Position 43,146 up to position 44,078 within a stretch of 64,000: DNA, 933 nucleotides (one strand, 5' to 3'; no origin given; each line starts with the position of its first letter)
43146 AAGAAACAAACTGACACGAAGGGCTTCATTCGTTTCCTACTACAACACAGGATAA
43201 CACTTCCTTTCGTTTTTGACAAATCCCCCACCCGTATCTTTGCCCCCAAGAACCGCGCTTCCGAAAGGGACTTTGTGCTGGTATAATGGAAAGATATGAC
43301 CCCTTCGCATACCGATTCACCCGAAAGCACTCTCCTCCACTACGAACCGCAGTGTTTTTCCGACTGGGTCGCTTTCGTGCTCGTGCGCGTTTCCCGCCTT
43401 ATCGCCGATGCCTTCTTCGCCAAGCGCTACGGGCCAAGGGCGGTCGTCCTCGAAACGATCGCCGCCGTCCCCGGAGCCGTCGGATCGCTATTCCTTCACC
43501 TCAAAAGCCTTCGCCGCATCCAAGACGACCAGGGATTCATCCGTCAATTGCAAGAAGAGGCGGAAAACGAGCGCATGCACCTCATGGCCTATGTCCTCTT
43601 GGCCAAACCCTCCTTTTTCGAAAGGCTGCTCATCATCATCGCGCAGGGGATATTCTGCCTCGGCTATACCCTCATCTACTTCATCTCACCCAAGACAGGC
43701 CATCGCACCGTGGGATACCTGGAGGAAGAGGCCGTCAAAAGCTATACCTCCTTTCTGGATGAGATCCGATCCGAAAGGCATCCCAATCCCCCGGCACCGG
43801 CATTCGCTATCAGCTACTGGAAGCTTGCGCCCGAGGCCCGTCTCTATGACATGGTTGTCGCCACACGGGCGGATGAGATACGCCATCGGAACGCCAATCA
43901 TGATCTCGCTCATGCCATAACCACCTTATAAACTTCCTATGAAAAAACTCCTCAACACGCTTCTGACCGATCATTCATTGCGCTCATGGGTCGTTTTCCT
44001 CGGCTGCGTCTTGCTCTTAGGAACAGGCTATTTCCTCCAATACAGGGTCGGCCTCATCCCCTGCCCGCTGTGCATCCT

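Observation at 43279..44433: Alternative oxidase gene immediately followed by dsbB: a minimal quinol-to-O2 sink for disulfide bond formation?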

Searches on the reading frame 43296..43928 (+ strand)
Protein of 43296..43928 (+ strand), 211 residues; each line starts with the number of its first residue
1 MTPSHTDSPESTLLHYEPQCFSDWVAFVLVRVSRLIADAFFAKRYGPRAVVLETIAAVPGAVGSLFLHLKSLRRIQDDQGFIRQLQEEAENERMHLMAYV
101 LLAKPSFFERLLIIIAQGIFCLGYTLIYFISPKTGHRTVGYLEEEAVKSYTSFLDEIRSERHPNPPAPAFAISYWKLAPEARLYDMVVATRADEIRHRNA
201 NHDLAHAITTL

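Call 3: search_protein_families(library=pfam, proteins=[window:43296-43928:+], max_evalue=0.01)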
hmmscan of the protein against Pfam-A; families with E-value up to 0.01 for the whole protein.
window:43296-43928:+ (211 aa): 1 family
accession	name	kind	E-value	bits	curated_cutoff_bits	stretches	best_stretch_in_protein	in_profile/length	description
PF01786.24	AOX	-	4.8e-71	239.3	22.7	1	11-205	9-215/216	Alternative oxidase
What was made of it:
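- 43296..43931 (+): Alternative oxidase (AOX), 211 aa. Membrane-associated di-iron quinol:O2 oxidoreductase with no signal peptide, so predicted to sit on the cytoplasmic face. Pfam AOX 239 bits (call 3).
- On Alternative oxidase (Pfam PF01786, membrane-bound di-iron carboxylate quinol oxidases): 239.3 bits against 22.7, profile positions 9-215 of 216 (call 3).
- Checked: Pfam PF01786 scores 239.3 bits against a cut-off of 22.7 (call 3).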

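Call 4: search_protein_families(library=ncbifam, proteins=[window:43296-43928:+], max_evalue=0.01)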
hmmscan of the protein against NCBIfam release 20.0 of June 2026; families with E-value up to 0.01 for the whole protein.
window:43296-43928:+ (211 aa): 0 families

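Call 5: search_solved_structures(query=window:43296-43928:+, max_evalue=0.01, show_alignments=2)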
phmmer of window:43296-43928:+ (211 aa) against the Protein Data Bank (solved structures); distinct sequences matched with E-value up to 0.01: 3.
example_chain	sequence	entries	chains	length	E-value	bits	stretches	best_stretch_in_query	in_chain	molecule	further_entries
9kun_A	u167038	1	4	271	4.5e-38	134.2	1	10-205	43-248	Alternative oxidase, mitochondrial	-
9m2a_A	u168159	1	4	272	4.6e-38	134.2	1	10-205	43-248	Alternative oxidase, mitochondrial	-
3vv9_A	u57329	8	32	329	8.1e-38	133.4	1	10-205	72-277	Alternative oxidase, mitochondrial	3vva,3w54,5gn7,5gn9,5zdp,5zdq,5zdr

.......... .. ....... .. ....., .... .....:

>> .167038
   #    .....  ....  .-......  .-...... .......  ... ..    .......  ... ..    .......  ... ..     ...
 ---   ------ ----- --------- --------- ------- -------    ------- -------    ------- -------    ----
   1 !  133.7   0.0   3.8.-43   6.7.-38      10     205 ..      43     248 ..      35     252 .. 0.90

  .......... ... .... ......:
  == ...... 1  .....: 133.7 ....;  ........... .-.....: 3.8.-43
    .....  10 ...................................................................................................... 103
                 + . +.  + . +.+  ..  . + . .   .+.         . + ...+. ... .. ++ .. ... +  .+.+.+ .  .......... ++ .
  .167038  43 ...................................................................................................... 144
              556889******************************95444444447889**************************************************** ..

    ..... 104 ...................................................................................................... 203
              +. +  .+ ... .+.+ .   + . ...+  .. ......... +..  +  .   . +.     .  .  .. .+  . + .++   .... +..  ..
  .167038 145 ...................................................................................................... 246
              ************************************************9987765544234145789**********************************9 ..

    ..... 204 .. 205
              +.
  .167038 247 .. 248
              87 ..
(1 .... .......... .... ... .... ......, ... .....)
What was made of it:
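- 43296..43931 (+): PDB 3vv9/9kun 134 bits (call 5).
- On Alternative oxidase (Pfam PF01786, membrane-bound di-iron carboxylate quinol oxidases): They align to the trypanosome AOX motifs (call 5).
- Checked: 134 bits to trypanosome AOX structures 3vv9/9kun over residues 10-205 (call 5).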

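Call 10: find_homologous_proteins(query=window:43296-43928:+, max_evalue=0.00001)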
Query window:43296-43928:+ (211 aa): 7907 proteins with E <= 0.00001 among 8000 candidates; the best 120 are listed.
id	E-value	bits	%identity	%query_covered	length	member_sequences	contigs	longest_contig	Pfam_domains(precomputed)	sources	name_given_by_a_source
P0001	7.1e-137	472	100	100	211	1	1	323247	PF01786.25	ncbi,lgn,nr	ncbi:MAG: alternative oxidase [Candidatus Moranbacteria bacterium]|nr:alternative oxidase [Candidatu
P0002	3.2e-99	349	75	100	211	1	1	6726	PF01786.25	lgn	-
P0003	1.6e-98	346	74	100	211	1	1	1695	PF01786.25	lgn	-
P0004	2.1e-98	346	75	96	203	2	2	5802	PF01786.25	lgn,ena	-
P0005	4.9e-96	338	75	96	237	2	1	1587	PF01786.25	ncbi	-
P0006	2.8e-93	329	70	99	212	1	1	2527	PF01786.25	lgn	-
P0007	2.8e-92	326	72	98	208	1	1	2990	PF01786.25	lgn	-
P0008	6.5e-92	325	71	98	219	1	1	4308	PF01786.25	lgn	-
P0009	1.1e-89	318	69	100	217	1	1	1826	PF01786.25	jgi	jgi:ubiquinol oxidase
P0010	5.0e-85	302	69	94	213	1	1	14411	PF01786.25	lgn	-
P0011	2.6e-79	284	67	94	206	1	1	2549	PF01786.25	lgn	-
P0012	3.7e-79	283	67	93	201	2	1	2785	PF01786.25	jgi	jgi:ubiquinol oxidase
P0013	6.9e-79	282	65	92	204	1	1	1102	PF01786.25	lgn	-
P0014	1.1e-77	278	65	94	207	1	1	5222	PF01786.25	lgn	-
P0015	9.1e-77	275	66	91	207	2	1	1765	PF01786.25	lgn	-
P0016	2.2e-76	274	64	93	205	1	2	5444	PF01786.25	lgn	-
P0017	2.8e-74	267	65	91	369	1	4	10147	PF02600.22,PF01786.25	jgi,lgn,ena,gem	-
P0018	3.9e-74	267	63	92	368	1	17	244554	PF02600.22,PF01786.25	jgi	jgi:ubiquinol oxidase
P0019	6.2e-74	266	64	94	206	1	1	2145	PF01786.25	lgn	-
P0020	2.2e-73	264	62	93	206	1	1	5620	PF01786.25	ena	-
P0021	2.6e-73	264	62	92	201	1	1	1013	PF01786.25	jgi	jgi:ubiquinol oxidase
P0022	5.9e-73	263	61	90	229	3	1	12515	PF01786.25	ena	-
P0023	1.8e-72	261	58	97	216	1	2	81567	PF01786.25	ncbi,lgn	ncbi:MAG: alternative oxidase [Roseinatronobacter sp.]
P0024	2.4e-72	261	60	95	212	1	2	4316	PF01786.25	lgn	-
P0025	2.4e-72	261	59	98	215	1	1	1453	PF01786.25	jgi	jgi:ubiquinol oxidase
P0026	2.9e-72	261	66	91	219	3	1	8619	PF01786.25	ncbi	-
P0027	3.3e-72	260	61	91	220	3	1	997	PF01786.25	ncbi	-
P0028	3.9e-72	260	61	90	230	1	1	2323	PF01786.25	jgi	jgi:ubiquinol oxidase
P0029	5.0e-72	260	58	95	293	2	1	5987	PF01786.25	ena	-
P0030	8.3e-72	259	57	99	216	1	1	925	PF01786.25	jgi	-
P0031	9.5e-72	259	56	93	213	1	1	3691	PF01786.25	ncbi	-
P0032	1.2e-71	259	59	96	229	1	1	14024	PF01786.25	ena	-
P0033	1.3e-71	259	60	91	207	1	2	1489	PF01786.25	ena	-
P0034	1.3e-71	259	58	97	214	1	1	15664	PF01786.25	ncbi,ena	-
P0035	1.5e-71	258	58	95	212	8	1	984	PF01786.25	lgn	-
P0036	2.1e-71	258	62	91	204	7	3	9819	PF01786.25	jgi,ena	-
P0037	2.5e-71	258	57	99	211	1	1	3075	PF01786.25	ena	-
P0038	3.2e-71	257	59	95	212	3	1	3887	PF01786.25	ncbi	-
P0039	4.6e-71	257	57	98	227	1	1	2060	PF01786.25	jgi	jgi:ubiquinol oxidase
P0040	5.6e-71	256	60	92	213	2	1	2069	PF01786.25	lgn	-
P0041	5.8e-71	256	60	95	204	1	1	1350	PF01786.25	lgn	-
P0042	6.5e-71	256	58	96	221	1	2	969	PF01786.25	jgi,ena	-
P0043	6.6e-71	256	62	91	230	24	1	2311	PF01786.25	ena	-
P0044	9.3e-71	256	61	92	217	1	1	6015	PF01786.25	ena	-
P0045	1.1e-70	256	59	91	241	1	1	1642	PF01786.25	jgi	jgi:ubiquinol oxidase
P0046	1.2e-70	255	61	92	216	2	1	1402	PF01786.25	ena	-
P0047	1.3e-70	255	60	93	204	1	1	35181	PF01786.25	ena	-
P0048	1.4e-70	255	59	94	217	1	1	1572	PF01786.25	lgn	-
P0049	1.4e-70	255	56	96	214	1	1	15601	PF01786.25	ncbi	-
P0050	1.7e-70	255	59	92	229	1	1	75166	PF01786.25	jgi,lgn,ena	-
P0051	1.7e-70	255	57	96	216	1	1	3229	PF01786.25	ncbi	-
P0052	1.8e-70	255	57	98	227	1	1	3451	PF01786.25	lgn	-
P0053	2.6e-70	254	58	95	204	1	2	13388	PF01786.25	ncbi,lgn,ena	-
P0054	2.8e-70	254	62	91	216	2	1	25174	PF01786.25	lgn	-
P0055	2.8e-70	254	60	91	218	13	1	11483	PF01786.25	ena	-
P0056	3.0e-70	254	59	97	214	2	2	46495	PF01786.25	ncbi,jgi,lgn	jgi:ubiquinol oxidase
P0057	3.1e-70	254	54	100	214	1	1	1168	PF01786.25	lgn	-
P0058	3.5e-70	254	61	92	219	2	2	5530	PF01786.25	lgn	-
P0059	3.6e-70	254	59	95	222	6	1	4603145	PF01786.25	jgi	jgi:ubiquinol oxidase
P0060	3.7e-70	254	62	91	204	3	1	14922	PF01786.25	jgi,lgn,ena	-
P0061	3.9e-70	254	60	91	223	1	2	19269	PF01786.25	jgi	jgi:ubiquinol oxidase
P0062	4.1e-70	254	60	91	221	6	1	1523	PF01786.25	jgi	-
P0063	4.1e-70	254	61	92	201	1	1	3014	PF01786.25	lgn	-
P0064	4.8e-70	253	58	96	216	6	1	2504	PF01786.25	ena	-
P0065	5.2e-70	253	56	96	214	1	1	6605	PF01786.25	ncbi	-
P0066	5.2e-70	253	60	91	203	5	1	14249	PF01786.25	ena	-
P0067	5.7e-70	253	56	97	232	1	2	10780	PF01786.25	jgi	jgi:ubiquinol oxidase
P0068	5.8e-70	253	59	93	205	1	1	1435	PF01786.25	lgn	-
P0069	6.7e-70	253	58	96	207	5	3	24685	PF01786.25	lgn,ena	-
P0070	6.8e-70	253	59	92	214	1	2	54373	PF01786.25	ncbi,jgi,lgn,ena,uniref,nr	ncbi:hypothetical protein ROE7235_02215 [Roseibaca ekhonensis]|jgi:ubiquinol oxidase|uniref:Alternat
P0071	7.0e-70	253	60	89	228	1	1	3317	PF01786.25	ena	-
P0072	7.5e-70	253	60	91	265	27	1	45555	PF01786.25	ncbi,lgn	ncbi:MAG: hypothetical protein RIR33_1141 [Pseudomonadota bacterium]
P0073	7.9e-70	253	57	94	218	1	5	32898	PF01786.25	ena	-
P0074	8.0e-70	253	61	91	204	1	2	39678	PF01786.25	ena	-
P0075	9.5e-70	252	60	95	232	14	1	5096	PF01786.25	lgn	-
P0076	9.5e-70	252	57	95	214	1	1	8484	PF01786.25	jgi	jgi:ubiquinol oxidase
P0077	9.7e-70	252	57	92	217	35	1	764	PF01786.25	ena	-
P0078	1.0e-69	252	56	97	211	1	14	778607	PF01786.25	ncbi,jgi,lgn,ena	-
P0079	1.0e-69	252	60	91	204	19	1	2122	PF01786.25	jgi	-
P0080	1.1e-69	252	56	95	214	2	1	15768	PF01786.25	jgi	jgi:ubiquinol oxidase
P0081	1.1e-69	252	58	94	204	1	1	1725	PF01786.25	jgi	jgi:ubiquinol oxidase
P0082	1.4e-69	252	58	93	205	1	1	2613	PF01786.25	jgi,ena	-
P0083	1.4e-69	252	58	91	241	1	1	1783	PF01786.25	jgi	jgi:ubiquinol oxidase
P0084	1.5e-69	252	59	92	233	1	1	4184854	PF01786.25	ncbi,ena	-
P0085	1.5e-69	252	56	97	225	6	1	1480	PF01786.25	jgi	jgi:ubiquinol oxidase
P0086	1.5e-69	252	62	91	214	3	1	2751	PF01786.25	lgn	-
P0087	1.7e-69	252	60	91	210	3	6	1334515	PF01786.25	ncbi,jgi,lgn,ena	ncbi:alternative oxidase [Paracoccaceae bacterium]|jgi:ubiquinol oxidase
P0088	1.7e-69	252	56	97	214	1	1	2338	PF01786.25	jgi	jgi:ubiquinol oxidase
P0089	1.7e-69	252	57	96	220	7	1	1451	PF01786.25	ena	-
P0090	1.8e-69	252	57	97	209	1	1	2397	PF01786.25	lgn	-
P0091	1.8e-69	252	61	91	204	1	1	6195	PF01786.25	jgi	jgi:ubiquinol oxidase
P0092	1.9e-69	251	58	93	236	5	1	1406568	PF01786.25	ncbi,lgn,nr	ncbi:MAG: alternative oxidase [bacterium]|nr:alternative oxidase [bacterium]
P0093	1.9e-69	251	60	93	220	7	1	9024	PF01786.25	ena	-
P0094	2.0e-69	251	58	91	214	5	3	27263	PF01786.25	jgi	jgi:ubiquinol oxidase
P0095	2.0e-69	251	61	92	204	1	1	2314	PF01786.25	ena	-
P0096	2.0e-69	251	60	92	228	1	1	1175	PF01786.25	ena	-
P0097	2.0e-69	251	58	95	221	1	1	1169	PF01786.25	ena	-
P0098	2.1e-69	251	59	96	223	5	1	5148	PF01786.25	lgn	-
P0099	2.2e-69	251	61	91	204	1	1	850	PF01786.25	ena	-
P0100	2.2e-69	251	62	91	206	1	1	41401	PF01786.25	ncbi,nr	ncbi:MAG: alternative oxidase [Thiobacillus sp.]|nr:alternative oxidase [Thiobacillus sp.]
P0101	2.3e-69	251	62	91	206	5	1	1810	PF01786.25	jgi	-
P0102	2.6e-69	251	60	93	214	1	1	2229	PF01786.25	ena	-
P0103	2.6e-69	251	61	90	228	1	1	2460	PF01786.25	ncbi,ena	-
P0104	2.6e-69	251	57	93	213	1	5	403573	PF01786.25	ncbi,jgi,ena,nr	ncbi:MAG: oxidase [Rhodospirillaceae bacterium]|jgi:ubiquinol oxidase|nr:oxidase [Rhodospirillaceae 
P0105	2.7e-69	251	58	93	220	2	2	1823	PF01786.25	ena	-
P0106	2.7e-69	251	60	90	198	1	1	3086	PF01786.25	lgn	-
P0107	2.8e-69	251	57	98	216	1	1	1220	PF01786.25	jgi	-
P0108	2.9e-69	251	59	92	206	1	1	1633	PF01786.25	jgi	jgi:ubiquinol oxidase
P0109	2.9e-69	251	61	91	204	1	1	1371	PF01786.25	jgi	-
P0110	3.0e-69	251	60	89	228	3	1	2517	PF01786.25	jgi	jgi:ubiquinol oxidase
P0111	3.0e-69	251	59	93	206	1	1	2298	PF01786.25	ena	-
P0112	3.1e-69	251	56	100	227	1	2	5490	PF01786.25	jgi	jgi:ubiquinol oxidase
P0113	3.2e-69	251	59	96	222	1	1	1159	PF01786.25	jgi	jgi:ubiquinol oxidase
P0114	3.2e-69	251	59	92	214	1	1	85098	PF01786.25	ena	-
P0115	3.2e-69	251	55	95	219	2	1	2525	PF01786.25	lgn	-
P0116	3.2e-69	251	58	92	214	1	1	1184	PF01786.25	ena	-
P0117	3.3e-69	251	56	97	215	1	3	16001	PF01786.25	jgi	jgi:ubiquinol oxidase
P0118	3.6e-69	251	61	90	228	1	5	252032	PF01786.25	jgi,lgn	jgi:ubiquinol oxidase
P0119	3.6e-69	251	56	99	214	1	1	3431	PF01786.25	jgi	-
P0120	3.7e-69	251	59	97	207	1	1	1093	PF01786.25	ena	-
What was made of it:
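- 43296..43931 (+): 100% identical to NCBI 'alternative oxidase [Candidatus Moranbacteria bacterium]' (call 10).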

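Call 13: find_encoding_contigs(protein=P0018, flank=8000, max_places=6)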
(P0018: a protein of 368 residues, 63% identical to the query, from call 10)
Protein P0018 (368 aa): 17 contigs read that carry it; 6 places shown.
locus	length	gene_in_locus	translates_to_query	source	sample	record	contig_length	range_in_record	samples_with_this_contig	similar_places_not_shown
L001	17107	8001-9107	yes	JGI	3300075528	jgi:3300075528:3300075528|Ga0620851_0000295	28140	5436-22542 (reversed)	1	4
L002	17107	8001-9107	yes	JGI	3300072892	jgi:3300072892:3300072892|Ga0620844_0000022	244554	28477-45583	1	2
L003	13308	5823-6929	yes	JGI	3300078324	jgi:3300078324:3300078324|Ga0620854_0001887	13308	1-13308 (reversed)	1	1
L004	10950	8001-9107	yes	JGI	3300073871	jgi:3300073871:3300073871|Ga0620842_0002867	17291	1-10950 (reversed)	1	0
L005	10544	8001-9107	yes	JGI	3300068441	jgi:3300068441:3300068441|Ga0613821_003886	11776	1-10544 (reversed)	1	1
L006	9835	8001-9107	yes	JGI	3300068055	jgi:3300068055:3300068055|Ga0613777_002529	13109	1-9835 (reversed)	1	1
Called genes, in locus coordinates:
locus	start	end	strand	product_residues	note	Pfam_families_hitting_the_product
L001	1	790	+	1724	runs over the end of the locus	PF01835:MG2, PF07703:A2M_BRD, PF07591:PT-HINT, PF14623:Vint (weak), PF14890:Intein_splicing (faint), PF00207:A2M, PF07678:TED_complement, PF17973:bMG10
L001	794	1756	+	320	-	PF01875:Memo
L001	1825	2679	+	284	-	PF01435:Peptidase_M48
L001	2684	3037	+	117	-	-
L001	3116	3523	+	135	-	PF00383:dCMP_cyt_deam_1 (weak)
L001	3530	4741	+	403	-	PF02547:Queuosine_synth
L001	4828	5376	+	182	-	PF11969:DcpS_C (weak), PF01230:HIT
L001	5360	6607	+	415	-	PF12917:YfbR-like, PF13023:HD_3, PF01966:HD (weak), PF12917:YfbR-like, PF13023:HD_3, PF01966:HD (weak)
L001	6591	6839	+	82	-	-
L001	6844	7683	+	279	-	PF02129:Peptidase_S15 (weak), PF00561:Abhydrolase_1, PF12146:Hydrolase_4, PF20408:Abhydrolase_11, PF12697:Abhydrolase_6, PF00326:Peptidase_S9, PF12695:Abhydrolase_5 (faint)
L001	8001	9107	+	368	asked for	PF01786:AOX, PF02600:DsbB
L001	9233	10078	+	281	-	PF02498:Bro-N (weak)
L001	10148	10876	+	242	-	-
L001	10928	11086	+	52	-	-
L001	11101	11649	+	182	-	PF00293:NUDIX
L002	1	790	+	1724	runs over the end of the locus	PF01835:MG2, PF07703:A2M_BRD, PF07591:PT-HINT, PF14623:Vint (weak), PF14890:Intein_splicing (faint), PF00207:A2M, PF07678:TED_complement, PF17973:bMG10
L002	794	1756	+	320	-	PF01875:Memo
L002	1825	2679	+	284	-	PF01435:Peptidase_M48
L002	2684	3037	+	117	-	-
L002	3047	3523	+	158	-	PF00383:dCMP_cyt_deam_1 (weak)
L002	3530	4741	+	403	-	PF02547:Queuosine_synth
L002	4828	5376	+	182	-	PF11969:DcpS_C (weak), PF01230:HIT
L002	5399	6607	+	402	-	PF12917:YfbR-like, PF13023:HD_3, PF01966:HD (weak), PF12917:YfbR-like, PF13023:HD_3, PF01966:HD (weak)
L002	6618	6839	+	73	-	-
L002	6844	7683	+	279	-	PF02129:Peptidase_S15 (weak), PF00561:Abhydrolase_1, PF12146:Hydrolase_4, PF20408:Abhydrolase_11, PF12697:Abhydrolase_6, PF00326:Peptidase_S9, PF12695:Abhydrolase_5 (faint)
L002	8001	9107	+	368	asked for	PF01786:AOX, PF02600:DsbB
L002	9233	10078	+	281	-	PF02498:Bro-N (weak)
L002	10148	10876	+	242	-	-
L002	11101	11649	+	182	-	PF00293:NUDIX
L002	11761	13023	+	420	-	PF01136:Peptidase_U32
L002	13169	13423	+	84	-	PF13459:Fer4_15, PF13370:Fer4_13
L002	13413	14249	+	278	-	PF12146:Hydrolase_4, PF00561:Abhydrolase_1, PF12697:Abhydrolase_6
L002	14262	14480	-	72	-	-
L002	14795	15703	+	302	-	PF01145:Band_7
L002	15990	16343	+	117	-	-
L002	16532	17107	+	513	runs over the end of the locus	-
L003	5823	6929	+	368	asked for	PF01786:AOX, PF02600:DsbB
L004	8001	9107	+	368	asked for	PF01786:AOX, PF02600:DsbB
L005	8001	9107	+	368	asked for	PF01786:AOX, PF02600:DsbB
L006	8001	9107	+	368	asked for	PF01786:AOX, PF02600:DsbB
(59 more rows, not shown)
